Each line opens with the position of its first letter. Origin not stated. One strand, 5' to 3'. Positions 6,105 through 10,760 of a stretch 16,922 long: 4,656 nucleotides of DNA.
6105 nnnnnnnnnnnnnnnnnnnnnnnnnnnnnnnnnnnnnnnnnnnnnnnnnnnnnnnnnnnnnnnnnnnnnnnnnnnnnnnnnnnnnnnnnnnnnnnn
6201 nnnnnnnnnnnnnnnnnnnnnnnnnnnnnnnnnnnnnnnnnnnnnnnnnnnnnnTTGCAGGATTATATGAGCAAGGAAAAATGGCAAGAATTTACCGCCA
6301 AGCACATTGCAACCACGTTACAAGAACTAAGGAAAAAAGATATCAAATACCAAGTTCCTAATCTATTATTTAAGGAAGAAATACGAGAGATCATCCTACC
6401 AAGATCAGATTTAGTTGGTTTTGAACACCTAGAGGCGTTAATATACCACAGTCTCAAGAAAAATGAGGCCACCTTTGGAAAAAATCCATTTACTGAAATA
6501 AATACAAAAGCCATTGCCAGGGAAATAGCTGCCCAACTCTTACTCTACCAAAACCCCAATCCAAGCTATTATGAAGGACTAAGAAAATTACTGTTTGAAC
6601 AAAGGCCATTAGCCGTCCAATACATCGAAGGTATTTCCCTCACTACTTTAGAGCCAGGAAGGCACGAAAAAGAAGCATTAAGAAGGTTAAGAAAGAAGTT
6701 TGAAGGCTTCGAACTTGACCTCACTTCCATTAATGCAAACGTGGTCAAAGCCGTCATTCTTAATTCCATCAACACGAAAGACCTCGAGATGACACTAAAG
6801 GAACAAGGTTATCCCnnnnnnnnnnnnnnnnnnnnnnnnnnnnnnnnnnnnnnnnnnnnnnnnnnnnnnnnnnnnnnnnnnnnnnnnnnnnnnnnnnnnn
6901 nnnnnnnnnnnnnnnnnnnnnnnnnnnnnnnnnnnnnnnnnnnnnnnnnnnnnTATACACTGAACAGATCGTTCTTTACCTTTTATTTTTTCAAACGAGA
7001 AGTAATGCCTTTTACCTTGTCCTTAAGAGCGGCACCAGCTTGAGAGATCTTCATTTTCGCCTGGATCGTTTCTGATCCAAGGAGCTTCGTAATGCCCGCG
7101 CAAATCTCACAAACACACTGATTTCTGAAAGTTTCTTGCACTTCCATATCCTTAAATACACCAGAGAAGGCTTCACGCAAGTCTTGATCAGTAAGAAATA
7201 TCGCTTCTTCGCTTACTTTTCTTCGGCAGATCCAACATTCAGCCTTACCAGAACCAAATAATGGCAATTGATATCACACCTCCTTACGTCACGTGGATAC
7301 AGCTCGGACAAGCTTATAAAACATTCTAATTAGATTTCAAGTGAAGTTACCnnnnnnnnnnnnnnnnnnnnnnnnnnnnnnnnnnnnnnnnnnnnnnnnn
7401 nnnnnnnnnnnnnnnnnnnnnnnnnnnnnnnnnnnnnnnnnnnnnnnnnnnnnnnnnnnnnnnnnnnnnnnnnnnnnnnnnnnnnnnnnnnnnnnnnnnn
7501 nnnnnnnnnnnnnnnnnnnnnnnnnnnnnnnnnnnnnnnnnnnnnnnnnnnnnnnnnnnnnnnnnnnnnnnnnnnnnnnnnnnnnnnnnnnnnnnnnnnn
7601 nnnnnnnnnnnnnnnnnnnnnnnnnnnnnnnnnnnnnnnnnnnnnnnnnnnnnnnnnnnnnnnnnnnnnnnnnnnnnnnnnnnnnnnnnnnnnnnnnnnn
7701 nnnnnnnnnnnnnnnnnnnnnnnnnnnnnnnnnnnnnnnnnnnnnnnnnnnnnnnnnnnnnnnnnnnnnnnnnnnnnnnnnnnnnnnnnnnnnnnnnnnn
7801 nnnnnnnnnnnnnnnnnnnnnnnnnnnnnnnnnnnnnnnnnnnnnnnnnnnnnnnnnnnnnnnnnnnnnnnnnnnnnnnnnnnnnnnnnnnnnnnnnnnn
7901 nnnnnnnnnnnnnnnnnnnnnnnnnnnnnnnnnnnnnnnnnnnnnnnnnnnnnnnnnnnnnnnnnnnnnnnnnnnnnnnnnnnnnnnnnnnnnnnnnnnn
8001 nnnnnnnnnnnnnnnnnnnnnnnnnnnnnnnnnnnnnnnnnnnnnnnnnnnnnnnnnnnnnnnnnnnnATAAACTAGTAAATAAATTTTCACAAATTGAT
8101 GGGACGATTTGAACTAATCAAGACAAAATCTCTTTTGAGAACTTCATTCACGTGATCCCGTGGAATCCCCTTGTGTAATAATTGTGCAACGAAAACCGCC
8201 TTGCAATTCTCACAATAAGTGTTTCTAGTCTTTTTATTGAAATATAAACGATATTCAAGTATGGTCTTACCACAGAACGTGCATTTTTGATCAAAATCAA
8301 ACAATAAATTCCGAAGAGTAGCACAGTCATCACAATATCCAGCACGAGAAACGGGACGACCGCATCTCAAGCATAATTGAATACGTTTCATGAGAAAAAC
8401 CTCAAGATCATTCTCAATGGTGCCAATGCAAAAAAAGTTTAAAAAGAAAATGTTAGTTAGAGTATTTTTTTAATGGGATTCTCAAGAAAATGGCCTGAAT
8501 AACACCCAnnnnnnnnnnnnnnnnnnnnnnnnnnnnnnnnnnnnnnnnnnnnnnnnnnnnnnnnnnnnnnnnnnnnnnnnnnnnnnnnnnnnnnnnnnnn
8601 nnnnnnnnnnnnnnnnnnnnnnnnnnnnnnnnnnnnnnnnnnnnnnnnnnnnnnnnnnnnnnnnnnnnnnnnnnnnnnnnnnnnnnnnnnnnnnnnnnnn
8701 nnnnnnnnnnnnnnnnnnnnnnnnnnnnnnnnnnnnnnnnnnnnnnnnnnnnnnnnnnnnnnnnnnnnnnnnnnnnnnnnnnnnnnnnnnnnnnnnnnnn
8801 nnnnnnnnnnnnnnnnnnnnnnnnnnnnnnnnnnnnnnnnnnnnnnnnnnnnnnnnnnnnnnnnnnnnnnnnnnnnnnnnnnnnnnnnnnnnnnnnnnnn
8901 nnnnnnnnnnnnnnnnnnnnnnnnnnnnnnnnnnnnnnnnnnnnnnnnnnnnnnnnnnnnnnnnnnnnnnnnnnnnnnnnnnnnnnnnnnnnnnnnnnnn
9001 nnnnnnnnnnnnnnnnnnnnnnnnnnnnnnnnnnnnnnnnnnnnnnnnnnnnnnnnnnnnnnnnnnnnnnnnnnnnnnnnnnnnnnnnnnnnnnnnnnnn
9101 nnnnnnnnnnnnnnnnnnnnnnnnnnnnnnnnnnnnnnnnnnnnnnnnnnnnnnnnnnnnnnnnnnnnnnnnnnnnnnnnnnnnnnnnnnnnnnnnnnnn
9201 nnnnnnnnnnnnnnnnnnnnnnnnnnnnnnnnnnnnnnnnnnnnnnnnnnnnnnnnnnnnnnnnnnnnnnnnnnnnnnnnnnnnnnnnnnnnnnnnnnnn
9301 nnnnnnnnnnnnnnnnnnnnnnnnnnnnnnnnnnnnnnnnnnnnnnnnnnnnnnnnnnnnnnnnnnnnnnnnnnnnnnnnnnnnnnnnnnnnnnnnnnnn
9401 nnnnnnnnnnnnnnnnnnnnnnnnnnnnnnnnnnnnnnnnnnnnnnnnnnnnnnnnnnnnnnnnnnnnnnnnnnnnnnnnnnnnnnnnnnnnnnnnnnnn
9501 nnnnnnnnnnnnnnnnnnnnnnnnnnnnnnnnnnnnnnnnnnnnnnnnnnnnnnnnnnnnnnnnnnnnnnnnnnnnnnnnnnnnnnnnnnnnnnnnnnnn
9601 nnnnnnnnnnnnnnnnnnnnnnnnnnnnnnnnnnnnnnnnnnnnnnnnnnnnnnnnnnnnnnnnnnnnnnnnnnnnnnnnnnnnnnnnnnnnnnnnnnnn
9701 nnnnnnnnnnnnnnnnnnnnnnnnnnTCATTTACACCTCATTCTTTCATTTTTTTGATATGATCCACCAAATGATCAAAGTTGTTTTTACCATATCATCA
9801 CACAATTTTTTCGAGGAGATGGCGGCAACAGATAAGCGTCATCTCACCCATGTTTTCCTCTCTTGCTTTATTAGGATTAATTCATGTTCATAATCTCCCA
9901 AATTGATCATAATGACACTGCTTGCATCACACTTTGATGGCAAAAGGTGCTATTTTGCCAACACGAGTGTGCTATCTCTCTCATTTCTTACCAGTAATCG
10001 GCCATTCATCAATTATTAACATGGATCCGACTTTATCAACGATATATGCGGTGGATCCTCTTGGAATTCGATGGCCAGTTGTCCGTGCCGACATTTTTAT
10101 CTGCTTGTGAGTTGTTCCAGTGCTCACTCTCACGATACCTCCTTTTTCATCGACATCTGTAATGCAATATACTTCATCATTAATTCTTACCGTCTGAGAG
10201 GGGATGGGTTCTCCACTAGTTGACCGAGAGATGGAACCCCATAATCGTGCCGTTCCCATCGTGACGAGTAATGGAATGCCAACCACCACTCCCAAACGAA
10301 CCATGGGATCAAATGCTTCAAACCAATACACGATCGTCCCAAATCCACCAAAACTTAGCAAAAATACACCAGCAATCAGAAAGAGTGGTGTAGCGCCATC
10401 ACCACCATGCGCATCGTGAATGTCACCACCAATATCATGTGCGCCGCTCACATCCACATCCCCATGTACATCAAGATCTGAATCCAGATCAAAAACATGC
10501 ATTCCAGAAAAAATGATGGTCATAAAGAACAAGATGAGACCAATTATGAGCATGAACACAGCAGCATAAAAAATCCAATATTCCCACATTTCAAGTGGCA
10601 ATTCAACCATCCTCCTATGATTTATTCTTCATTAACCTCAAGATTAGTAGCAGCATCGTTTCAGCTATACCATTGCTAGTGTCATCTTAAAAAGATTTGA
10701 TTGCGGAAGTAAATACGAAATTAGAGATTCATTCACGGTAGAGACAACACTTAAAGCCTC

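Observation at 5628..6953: GTPase with a Galpha-like insertion topology (insert between the P-loop helix and switch I) plus a second ~185-aa insert at the Rho-insert position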

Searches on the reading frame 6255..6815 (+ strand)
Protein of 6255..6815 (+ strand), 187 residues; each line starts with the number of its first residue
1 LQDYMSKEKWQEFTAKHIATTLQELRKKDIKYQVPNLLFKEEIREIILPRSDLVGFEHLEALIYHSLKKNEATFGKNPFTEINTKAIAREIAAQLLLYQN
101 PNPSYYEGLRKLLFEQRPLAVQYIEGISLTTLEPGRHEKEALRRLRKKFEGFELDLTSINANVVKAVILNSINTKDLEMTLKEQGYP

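Call 49: search_solved_structures(query=A3, max_evalue=10, show_alignments=2)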
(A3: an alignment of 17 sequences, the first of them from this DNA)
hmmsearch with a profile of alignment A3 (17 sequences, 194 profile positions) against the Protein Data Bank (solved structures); distinct sequences matched with E-value up to 10: 5.
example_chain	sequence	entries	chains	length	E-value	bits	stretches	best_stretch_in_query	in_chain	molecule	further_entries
3vm6_A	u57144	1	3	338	0.16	14.9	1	90-144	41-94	Translation initiation factor eIF-2B, delta subunit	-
3a11_A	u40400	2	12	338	0.16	14.9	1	90-144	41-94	Translation initiation factor eIF-2B, delta subunit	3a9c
7yh3_A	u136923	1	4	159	0.42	13.6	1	75-131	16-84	TRAPPC3 from Thorarchaeota SMTZ1-45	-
7jrq_A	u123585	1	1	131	0.49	13.4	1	97-161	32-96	MPP1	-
5yfj_A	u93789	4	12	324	1.3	12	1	90-144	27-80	Ribose 1,5-bisphosphate isomerase | Ribose-1,5-bisphosphate isomerase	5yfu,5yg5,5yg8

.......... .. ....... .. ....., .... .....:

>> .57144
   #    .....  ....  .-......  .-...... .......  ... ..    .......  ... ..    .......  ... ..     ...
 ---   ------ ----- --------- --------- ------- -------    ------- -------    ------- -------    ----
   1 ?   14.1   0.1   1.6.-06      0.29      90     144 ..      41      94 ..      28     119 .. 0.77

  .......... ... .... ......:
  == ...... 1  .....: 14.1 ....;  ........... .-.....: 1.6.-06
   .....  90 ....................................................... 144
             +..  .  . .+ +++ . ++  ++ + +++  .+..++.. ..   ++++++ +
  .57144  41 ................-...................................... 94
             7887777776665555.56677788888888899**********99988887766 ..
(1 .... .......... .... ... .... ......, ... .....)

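Call 50: search_protein_families(library=pfam, alignment_id=A3, max_evalue=1)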
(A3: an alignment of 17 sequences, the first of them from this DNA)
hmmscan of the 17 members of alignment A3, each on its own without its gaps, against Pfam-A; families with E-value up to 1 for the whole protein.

A. member 1, seq(187 aa): 1 family
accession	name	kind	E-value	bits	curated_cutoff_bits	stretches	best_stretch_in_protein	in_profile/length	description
PF17226.7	MTA_R1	-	0.19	12.4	25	0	75-104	33-62/78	MTA R1 domain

B. families by the number of members that match (of 17 scanned): 13 families
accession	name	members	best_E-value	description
PF20400.3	BAR_4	1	0.013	BAR-like domain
PF01256.23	Carb_kinase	1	0.036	NAD(P)H-hydrate dehydratase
PF13623.11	SurA_N_2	1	0.056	SurA-like N-terminal domain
PF18031.6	UCH_C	1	0.078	Ubiquitin carboxyl-terminal hydrolases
PF06858.20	NOG1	1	0.094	Nucleolar GTP-binding protein 1 (NOG1)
PF19131.5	DUF5814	1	0.097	Family of unknown function (DUF5814)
PF09568.16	RE_MjaI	1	0.11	MjaI restriction endonuclease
PF13408.12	Zn_ribbon_recom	1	0.12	Recombinase zinc beta ribbon domain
PF09702.15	Cas_Csa5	1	0.12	CRISPR-associated protein (Cas_Csa5)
PF17226.7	MTA_R1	1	0.19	MTA R1 domain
PF11252.13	DUF3051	1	0.22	Protein of unknown function (DUF3051)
PF20768.2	Topo_VI_alpha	1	0.27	All-beta domain in DNA topoisomerase VI alpha subunit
PF25473.1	MXRA7_helical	1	0.85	MXRA7 helical domain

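Call 64: search_protein_representatives(alignment_id=A3)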
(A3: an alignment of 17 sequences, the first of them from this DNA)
Query: 17 sequences, 194 profile positions. Proteins with E-value up to 0.001 (for the whole library): 14; up to 1e-10: 14; up to 1e-30: 12. The best 14 are listed.
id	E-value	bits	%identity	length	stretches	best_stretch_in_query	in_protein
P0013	3.1e-71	255.5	-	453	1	1-193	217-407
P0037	3.4e-64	232.5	-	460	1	1-193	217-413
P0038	1.6e-62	227.1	-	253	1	1-193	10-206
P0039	4.7e-56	206.0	-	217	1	18-192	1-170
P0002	1.7e-53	197.6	-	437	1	1-193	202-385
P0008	4.8e-52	192.9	-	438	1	2-193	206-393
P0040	4.8e-48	179.8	-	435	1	1-191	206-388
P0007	2.6e-46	174.2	-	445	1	1-192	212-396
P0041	8.4e-46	172.5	-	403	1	1-193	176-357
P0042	6.3e-45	169.7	-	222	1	22-193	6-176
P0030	4.7e-41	157.0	-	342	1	1-144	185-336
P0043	1.1e-35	139.5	-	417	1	1-192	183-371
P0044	5.6e-13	65.4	-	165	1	113-193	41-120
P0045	8.3e-13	64.9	-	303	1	1-86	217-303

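Call 65: predict_structure(alignment_id=A3)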
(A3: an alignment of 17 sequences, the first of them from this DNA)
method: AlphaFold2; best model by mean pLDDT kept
length: 187 residues; sequences in the alignment: 17
mean_pLDDT: 87.2   pTM: 0.84
mean pLDDT of the five models: 87.2, 83.3, 83.2, 82.7, 81.9
residues with pLDDT >= 90: 111; 70-90: 60; 50-70: 11; < 50: 5
segments of 3 or more residues with pLDDT < 50: 128-132
pLDDT, mean of each block of 10 residues (from residue 1): 91 96 96 82 88 96 94 83 93 96 92 80 57 59 84 96 97 90 89
secondary structure, 60 per line:
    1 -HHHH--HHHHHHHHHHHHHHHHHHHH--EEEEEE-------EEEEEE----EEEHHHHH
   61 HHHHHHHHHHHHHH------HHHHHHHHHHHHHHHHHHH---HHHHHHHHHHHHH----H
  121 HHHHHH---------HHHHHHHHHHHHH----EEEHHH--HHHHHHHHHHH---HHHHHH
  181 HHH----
elements in order: H2-5 H8-27 E30-35 E43-48 E53-55 H56-74 H81-99 H103-115 H120-126 H136-148 E153-155 H161-171 H175-183

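Call 67: fold_search(model_id=the predicted structure, library=pdb)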
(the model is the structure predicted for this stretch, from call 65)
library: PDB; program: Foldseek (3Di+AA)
matches with E <= 10: 173; with E <= 0.001: 0
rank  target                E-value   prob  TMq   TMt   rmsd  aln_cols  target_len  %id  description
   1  8dnx_A                2.5e-01  0.08  0.14  0.09  19.1       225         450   10  Cryo-EM structure of the human Sec61 complex inhibited by cotransin (released 2023-05-24)
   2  3j7q_1                2.7e-01  0.09  0.17  0.10  18.9       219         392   10  Structure of the idle mammalian ribosome-Sec61 complex (released 2014-09-03)
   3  7znm_B                4.7e-01  0.18  0.20  0.17  11.3       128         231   14  Artificial Unspecific Peroxygenase expressed in Pichia pastoris at 2.01 Angstrom resolution (released 2023-03-01)
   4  8dnz_A                4.9e-01  0.07  0.15  0.08  19.9       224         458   11  Cryo-EM structure of the human Sec61 complex inhibited by apratoxin F (released 2023-05-24)
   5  8xcc_A                5.2e-01  0.10  0.18  0.08  18.8       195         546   12  Cryo-EM structure of Cas12o1 (E100K), crRNA and target DNA complex (released 2024-12-11)
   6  8do0_A                5.2e-01  0.08  0.15  0.09  18.7       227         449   11  Cryo-EM structure of the human Sec61 complex inhibited by mycolactone (released 2023-05-24)
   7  7znm_A                5.5e-01  0.16  0.20  0.17  11.3       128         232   14  Artificial Unspecific Peroxygenase expressed in Pichia pastoris at 2.01 Angstrom resolution (released 2023-03-01)
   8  8btk_SX               6.4e-01  0.08  0.18  0.10  19.3       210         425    9  Structure of the TRAP complex with the Sec translocon and a translating ribosome (released 2023-05-24)
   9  8bf9_C                7.1e-01  0.07  0.16  0.10  18.4       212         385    9  Molecular view of ER membrane remodeling by the Sec61/TRAP translocon. (released 2023-11-01)
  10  9hz5_B                7.1e-01  0.06  0.14  0.09  19.1       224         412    9  Pre-clinical characterization of novel multi-client inhibitors of Sec61 with broad anti-tumor activity (released 2025-07-16)
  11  3j7r_1                8.4e-01  0.06  0.15  0.09  19.6       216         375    8  Structure of the translating mammalian ribosome-Sec61 complex (released 2014-09-03)
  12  7zbp_B                9.3e-01  0.14  0.20  0.16  13.7       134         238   13  Unspecific peroxygenase from Marasmius rotula (released 2022-05-18)
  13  7zbp_A                9.3e-01  0.12  0.18  0.15  14.0       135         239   13  Unspecific peroxygenase from Marasmius rotula (released 2022-05-18)
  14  5aww_Y                9.3e-01  0.04  0.14  0.08  20.8       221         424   14  Precise Resting State of Thermus thermophilus SecYEG (released 2015-11-25)
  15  8czg_A                9.8e-01  0.06  0.15  0.16  16.9       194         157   10  Human BAK in complex with the dF3 peptide (released 2023-01-11)
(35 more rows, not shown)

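Call 72: list_cluster_members(proteins=[P0037, P0038, P0039, P0040, P0041, P0042, P0043, P0044, P0045, P0014])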
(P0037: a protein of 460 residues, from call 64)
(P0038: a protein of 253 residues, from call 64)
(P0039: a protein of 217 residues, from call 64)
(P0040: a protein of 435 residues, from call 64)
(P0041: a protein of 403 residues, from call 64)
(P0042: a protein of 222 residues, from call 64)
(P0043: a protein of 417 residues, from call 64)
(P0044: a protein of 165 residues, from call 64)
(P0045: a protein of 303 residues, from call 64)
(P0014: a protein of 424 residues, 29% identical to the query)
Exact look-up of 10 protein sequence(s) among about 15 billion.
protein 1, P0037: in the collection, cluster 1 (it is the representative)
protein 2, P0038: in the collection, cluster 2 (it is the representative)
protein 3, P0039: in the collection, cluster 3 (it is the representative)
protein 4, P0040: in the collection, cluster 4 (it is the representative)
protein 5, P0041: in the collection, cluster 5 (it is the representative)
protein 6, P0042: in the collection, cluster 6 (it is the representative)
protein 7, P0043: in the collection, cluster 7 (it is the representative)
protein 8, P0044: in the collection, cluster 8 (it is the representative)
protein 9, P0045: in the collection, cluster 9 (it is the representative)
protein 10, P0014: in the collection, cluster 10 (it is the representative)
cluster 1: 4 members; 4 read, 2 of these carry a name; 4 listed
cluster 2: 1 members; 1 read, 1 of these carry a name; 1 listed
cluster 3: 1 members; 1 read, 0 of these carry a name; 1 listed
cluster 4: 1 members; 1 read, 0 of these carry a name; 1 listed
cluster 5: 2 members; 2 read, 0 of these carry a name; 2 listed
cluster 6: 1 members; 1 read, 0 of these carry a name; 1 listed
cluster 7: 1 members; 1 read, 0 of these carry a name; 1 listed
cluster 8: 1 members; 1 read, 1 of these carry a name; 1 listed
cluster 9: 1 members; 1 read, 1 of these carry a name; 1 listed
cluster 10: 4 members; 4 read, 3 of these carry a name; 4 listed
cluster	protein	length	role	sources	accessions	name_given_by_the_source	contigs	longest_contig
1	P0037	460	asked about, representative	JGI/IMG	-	GTPase SAR1 family protein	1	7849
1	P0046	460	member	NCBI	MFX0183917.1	MAG: hypothetical protein ACFE95_12610 [Candidatus Hodarchaeota archaeon]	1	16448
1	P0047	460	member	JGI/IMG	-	-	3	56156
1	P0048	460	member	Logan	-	-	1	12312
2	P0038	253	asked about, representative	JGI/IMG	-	hypothetical protein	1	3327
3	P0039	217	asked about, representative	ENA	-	-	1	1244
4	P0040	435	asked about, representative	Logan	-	-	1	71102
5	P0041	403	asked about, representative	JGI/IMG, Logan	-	-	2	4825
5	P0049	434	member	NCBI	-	-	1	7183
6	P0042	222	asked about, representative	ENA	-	-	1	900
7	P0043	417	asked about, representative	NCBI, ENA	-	-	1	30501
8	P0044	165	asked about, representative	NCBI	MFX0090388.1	MAG: hypothetical protein ACFFBD_01400, partial [Candidatus Hodarchaeota archaeon]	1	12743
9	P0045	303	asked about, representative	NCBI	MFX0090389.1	MAG: hypothetical protein ACFFBD_01405, partial [Candidatus Hodarchaeota archaeon]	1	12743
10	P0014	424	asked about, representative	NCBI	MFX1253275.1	MAG: Rab family GTPase [Promethearchaeota archaeon]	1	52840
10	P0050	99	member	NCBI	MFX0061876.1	MAG: hypothetical protein ACFFC7_06780, partial [Candidatus Hermodarchaeota archaeon]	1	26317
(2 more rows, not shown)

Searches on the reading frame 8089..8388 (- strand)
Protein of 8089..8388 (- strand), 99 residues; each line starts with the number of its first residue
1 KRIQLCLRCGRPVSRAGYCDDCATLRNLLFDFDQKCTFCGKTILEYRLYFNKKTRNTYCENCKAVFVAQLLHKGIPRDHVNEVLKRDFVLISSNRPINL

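Call 41: search_protein_families(library=pfam, proteins=[window:8089-8388:-], max_evalue=1)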
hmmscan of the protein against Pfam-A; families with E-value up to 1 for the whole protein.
window:8089-8388:- (99 aa): 14 families
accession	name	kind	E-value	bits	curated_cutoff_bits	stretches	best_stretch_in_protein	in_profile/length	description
PF18912.6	DZR_2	-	8.4e-05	22.8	27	1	4-23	37-56/56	Double zinc ribbon domain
PF04981.18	NMD3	-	0.0025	17.8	24.9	1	6-46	1-46/243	NMD3 family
PF06467.20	zf-FCS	-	0.0079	16.4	22.4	1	35-55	6-28/39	MYM-type Zinc finger with FCS sequence motif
PF23104.1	Zf-C2H2_ZNF451_6th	-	0.01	16.4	27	1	58-67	3-12/25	Sixth Zinc fingers C2H2 type, ZNF451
PF07535.18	zf-DBF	-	0.058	13.9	24.8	1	55-67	2-14/45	DBF zinc finger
PF24042.1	DUF7351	-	0.068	13.4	31.2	1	33-82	1-47/177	Domain of unknown function (DUF7351)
PF10083.14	DUF2321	-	0.076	13.1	24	1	2-42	36-76/157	Uncharacterized protein conserved in bacteria (DUF2321)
PF12773.13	DZR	-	0.21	12.2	27.3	0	6-42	1-33/45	Double zinc ribbon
PF14803.11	Zn_ribbon_Nudix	-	0.26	11.7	25.6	0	36-66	3-32/34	Nudix N-terminal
PF07191.17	Zn_ribbon_6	-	0.27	11.7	25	0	5-23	18-36/67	Double zinc ribbon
PF01258.23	zf-dskA_traR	-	0.33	11.4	24.9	0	36-48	6-18/36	Prokaryotic dksA/traR C4-type zinc finger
PF00130.28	C1_1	-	0.4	11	26.5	1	31-65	9-37/53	Phorbol esters/diacylglycerol binding domain (C1 domain)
PF06107.17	DUF951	-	0.75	10.2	25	0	31-56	28-53/55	Bacterial protein of unknown function (DUF951)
PF10235.14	Cript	-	0.95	10.6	25.5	1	6-49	48-86/90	Microtubule-associated protein CRIPT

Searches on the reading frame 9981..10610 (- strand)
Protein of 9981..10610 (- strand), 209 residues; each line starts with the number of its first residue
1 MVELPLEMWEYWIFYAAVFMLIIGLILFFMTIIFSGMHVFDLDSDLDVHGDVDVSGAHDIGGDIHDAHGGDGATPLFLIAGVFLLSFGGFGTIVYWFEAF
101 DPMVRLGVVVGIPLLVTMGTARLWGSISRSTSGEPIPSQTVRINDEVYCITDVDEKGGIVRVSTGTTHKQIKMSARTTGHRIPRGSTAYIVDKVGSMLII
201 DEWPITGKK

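Call 4: search_protein_families(library=pfam, proteins=[window:9981-10610:-], max_evalue=0.01)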
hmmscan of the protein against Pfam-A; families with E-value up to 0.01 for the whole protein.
window:9981-10610:- (209 aa): 0 families

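Call 5: search_protein_families(library=ncbifam, proteins=[window:9981-10610:-], max_evalue=0.01)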
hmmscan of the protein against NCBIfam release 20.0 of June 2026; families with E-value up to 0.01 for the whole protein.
window:9981-10610:- (209 aa): 0 families

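Call 41: search_protein_families(library=pfam, proteins=[window:9981-10607:-], max_evalue=1)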
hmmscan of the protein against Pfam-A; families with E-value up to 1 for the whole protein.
window:9981-10607:- (208 aa): 4 families
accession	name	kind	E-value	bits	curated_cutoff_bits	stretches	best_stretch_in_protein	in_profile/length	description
PF09925.14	DUF2157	-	0.12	12.5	32.4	1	73-125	35-87/146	Predicted membrane protein (DUF2157)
PF03831.20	YjdM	-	0.15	12.3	23.2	1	144-181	13-49/69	PhnA domain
PF17353.8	DUF5381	-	0.45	10.7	26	1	7-37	10-40/170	Family of unknown function (DUF5381)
PF01957.25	NfeD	-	0.58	10.9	29.1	0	173-199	29-55/57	NfeD-like C-terminal, partner-binding domain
